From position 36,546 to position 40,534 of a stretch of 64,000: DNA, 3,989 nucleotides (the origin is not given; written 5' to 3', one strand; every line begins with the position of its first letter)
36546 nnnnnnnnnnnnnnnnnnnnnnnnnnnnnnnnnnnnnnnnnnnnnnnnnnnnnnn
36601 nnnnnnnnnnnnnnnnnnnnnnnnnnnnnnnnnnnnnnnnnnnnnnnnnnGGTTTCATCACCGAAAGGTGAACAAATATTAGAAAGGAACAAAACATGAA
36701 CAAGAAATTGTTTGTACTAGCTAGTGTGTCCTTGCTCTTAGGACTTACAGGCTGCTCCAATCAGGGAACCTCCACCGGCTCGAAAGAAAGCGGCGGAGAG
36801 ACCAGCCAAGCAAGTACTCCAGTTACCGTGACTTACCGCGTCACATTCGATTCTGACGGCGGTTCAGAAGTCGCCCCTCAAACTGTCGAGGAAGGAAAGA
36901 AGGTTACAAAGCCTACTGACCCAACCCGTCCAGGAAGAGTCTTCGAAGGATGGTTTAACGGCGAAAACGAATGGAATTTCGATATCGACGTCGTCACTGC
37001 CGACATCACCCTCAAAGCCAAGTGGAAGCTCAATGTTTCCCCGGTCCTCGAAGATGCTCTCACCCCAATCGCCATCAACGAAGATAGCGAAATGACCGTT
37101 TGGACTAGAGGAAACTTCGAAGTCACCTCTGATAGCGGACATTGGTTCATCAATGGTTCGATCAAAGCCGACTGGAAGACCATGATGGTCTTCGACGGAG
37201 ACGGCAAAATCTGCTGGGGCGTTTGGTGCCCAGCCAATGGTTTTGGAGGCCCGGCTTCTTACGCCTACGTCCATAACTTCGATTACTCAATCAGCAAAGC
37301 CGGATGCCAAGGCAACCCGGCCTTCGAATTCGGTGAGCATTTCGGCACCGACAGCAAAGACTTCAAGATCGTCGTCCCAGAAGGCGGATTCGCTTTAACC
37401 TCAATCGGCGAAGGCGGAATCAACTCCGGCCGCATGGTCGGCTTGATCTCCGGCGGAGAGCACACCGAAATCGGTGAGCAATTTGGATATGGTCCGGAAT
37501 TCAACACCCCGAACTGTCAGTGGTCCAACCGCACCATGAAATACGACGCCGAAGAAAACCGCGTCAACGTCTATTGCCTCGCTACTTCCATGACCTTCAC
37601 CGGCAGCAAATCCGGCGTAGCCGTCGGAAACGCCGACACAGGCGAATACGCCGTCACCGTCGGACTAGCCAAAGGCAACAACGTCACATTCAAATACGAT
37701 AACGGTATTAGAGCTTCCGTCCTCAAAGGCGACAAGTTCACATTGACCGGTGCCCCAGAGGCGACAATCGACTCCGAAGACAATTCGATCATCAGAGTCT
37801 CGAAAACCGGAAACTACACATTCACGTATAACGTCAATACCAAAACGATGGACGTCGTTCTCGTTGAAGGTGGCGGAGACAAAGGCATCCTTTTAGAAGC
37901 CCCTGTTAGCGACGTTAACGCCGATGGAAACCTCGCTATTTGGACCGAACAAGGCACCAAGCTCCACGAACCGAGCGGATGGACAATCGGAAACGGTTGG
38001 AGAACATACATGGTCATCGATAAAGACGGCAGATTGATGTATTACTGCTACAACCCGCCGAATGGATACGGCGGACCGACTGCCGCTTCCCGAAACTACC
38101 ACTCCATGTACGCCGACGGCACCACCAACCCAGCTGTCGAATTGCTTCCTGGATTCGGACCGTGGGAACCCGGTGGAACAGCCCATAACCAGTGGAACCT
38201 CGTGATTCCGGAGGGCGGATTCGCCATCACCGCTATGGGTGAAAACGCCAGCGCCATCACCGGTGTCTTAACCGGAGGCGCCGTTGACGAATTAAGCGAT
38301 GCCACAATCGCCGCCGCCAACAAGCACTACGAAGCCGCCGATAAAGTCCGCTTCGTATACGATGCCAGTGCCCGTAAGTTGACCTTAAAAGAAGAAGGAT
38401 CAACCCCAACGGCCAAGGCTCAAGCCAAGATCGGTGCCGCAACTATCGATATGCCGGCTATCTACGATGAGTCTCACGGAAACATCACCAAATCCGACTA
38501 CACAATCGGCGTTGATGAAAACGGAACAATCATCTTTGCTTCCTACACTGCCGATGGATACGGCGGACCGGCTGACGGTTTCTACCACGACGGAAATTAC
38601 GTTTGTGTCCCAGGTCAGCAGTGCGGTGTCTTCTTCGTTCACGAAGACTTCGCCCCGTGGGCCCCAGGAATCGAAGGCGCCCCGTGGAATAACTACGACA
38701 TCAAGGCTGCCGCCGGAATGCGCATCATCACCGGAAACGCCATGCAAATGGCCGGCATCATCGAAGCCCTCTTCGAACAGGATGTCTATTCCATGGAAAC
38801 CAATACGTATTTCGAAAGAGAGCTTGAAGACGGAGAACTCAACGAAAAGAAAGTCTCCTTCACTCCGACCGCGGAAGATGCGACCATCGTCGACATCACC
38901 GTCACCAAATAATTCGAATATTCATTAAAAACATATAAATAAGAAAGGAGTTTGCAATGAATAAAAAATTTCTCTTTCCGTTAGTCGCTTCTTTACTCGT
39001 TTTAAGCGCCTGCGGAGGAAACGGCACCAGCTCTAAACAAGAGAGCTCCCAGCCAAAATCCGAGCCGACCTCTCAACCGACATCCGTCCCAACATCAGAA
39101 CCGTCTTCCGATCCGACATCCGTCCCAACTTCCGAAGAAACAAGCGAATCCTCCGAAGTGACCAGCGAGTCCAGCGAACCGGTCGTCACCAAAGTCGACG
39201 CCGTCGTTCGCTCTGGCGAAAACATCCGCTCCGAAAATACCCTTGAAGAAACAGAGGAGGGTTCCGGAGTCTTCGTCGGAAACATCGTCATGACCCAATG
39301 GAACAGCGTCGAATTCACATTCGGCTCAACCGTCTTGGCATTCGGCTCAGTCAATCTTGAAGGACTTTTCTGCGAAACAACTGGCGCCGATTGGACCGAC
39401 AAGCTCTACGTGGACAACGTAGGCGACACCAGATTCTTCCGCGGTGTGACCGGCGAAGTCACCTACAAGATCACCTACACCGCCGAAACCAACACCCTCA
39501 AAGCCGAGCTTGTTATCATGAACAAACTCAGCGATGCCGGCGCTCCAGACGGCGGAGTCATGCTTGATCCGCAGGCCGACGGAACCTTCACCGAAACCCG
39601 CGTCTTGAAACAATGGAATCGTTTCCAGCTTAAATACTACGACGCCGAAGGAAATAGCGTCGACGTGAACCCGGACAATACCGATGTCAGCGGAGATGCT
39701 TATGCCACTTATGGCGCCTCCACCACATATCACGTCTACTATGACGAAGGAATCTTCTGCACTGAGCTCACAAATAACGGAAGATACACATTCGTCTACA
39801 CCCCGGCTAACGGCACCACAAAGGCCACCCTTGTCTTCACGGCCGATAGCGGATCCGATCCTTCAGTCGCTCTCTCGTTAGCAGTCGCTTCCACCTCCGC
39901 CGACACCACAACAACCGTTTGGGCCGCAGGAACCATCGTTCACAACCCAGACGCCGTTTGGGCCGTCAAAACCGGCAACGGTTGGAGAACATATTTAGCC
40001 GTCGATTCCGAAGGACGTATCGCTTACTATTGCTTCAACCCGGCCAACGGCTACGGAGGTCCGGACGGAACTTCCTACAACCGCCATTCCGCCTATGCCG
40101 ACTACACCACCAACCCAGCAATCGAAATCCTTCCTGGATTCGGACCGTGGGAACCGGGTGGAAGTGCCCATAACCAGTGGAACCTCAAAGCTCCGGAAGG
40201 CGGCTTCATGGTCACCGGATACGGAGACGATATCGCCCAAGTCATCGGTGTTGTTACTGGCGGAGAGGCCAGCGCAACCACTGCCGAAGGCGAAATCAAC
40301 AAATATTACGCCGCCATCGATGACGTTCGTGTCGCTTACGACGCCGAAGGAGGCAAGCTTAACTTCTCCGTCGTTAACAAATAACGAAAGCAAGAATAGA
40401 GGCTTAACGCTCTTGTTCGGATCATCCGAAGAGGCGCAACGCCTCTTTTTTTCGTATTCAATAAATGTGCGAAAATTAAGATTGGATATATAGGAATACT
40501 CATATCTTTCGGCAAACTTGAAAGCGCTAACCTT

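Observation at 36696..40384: Unrecognised ~165-aa NGYGGP domain present four times in two adjacent lipoproteins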

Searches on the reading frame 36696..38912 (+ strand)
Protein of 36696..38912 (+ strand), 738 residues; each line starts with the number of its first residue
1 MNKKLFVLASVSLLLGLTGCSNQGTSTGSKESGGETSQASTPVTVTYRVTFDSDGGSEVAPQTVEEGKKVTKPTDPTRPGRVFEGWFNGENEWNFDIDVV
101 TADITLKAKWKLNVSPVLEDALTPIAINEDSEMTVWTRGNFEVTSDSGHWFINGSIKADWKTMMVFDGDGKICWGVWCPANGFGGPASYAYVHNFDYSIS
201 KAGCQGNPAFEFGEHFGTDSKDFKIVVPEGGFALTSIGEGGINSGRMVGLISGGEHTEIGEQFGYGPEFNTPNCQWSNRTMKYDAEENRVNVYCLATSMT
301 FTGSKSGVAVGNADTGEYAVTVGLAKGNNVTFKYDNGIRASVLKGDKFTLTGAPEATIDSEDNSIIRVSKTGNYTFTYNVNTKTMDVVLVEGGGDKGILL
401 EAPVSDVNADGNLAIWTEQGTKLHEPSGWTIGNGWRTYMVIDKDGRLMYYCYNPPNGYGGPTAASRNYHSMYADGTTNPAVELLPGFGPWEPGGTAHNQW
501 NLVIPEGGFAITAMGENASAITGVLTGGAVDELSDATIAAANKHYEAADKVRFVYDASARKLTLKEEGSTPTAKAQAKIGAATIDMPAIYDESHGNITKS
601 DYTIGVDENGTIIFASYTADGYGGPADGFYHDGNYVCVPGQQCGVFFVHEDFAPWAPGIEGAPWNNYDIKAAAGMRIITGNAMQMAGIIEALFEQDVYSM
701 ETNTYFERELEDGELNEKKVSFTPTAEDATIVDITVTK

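Call 3: search_protein_families(library=pfam, proteins=[window:36696-38912:+], max_evalue=0.1)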
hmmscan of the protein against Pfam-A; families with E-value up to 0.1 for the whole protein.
window:36696-38912:+ (738 aa): 1 family
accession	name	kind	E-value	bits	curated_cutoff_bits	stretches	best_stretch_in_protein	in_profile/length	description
PF09479.16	Flg_new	-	3.4e-19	69.2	27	1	47-109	1-65/65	Listeria-Bacteroides repeat domain (List_Bact_rpt)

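Call 4: search_protein_families(library=ncbifam, proteins=[window:36696-38912:+], max_evalue=0.1)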
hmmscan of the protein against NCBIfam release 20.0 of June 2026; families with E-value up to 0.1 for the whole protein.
window:36696-38912:+ (738 aa): 5 families
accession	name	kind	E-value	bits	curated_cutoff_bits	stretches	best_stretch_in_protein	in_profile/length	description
NF052328.1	NeuramTDE0471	equivalog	4.2e-08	32.3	900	1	5-120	5-126/538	neuraminidase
TIGR02543.1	List_Bact_rpt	repeat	6.5e-07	29.6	20.95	1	76-113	1-43/44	TIGR02543 family repeat protein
NF033189.1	internalin_A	exception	1.5e-05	23.5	1600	1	39-114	489-566/799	class 1 internalin InlA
NF053532.1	lipo_SCO4651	subfamily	0.039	13.6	65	0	7-44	6-43/277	SCO4651 family lipoprotein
NF040942.2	hypo_ExtJ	equivalog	0.045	14.2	52.5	0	294-351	6-59/77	selenite/tellurite reduction operon protein ExtJ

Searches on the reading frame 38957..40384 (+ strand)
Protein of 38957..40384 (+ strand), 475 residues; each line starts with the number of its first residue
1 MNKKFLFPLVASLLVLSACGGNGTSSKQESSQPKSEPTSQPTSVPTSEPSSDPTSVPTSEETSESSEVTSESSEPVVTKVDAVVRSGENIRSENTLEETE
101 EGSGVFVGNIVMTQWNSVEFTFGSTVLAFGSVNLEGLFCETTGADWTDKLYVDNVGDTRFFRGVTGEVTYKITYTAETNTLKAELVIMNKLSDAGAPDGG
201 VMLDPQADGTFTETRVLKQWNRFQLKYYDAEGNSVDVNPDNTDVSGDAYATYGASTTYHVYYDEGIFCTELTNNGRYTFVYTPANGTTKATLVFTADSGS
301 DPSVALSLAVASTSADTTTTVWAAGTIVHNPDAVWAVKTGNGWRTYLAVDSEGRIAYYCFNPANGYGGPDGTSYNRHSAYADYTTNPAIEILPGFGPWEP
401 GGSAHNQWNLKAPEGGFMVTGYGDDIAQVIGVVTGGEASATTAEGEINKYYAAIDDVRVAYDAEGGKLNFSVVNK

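Call 3: search_protein_families(library=pfam, proteins=[window:38957-40384:+], max_evalue=0.1)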
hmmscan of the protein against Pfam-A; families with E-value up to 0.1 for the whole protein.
window:38957-40384:+ (475 aa): 1 family
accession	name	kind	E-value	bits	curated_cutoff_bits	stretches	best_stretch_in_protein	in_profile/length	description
PF04886.17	PT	-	3.9e-05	23.5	26.2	1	28-62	1-35/36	PT disordered repeat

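Call 4: search_protein_families(library=ncbifam, proteins=[window:38957-40384:+], max_evalue=0.1)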
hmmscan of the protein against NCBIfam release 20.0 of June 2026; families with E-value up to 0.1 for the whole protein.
window:38957-40384:+ (475 aa): 6 families
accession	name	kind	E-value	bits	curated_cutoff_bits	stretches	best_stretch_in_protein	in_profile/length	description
NF045774.1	cytochro_C551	exception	0.0016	18.4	118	1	1-35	1-35/110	cytochrome c551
NF053527.1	lipo_Cory_WKLS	subfamily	0.0039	17.1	105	1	10-87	7-78/166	WKL family lipoprotein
NF058647.1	lipo_LytA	equivalog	0.016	15.4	110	1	2-54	2-35/107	acidic lipoprotein LytA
NF047408.1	SA0632_fam_LP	equivalog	0.024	14.3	70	1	3-22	2-21/68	SA0632 family lipoprotein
NF042930.1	EF0163_fam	equivalog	0.05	13.1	65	1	5-67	2-64/165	EF0163 family protein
NF041193.1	lipo_SP0191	subfamily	0.058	13.4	75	0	3-43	2-39/190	SP0191 family lipoprotein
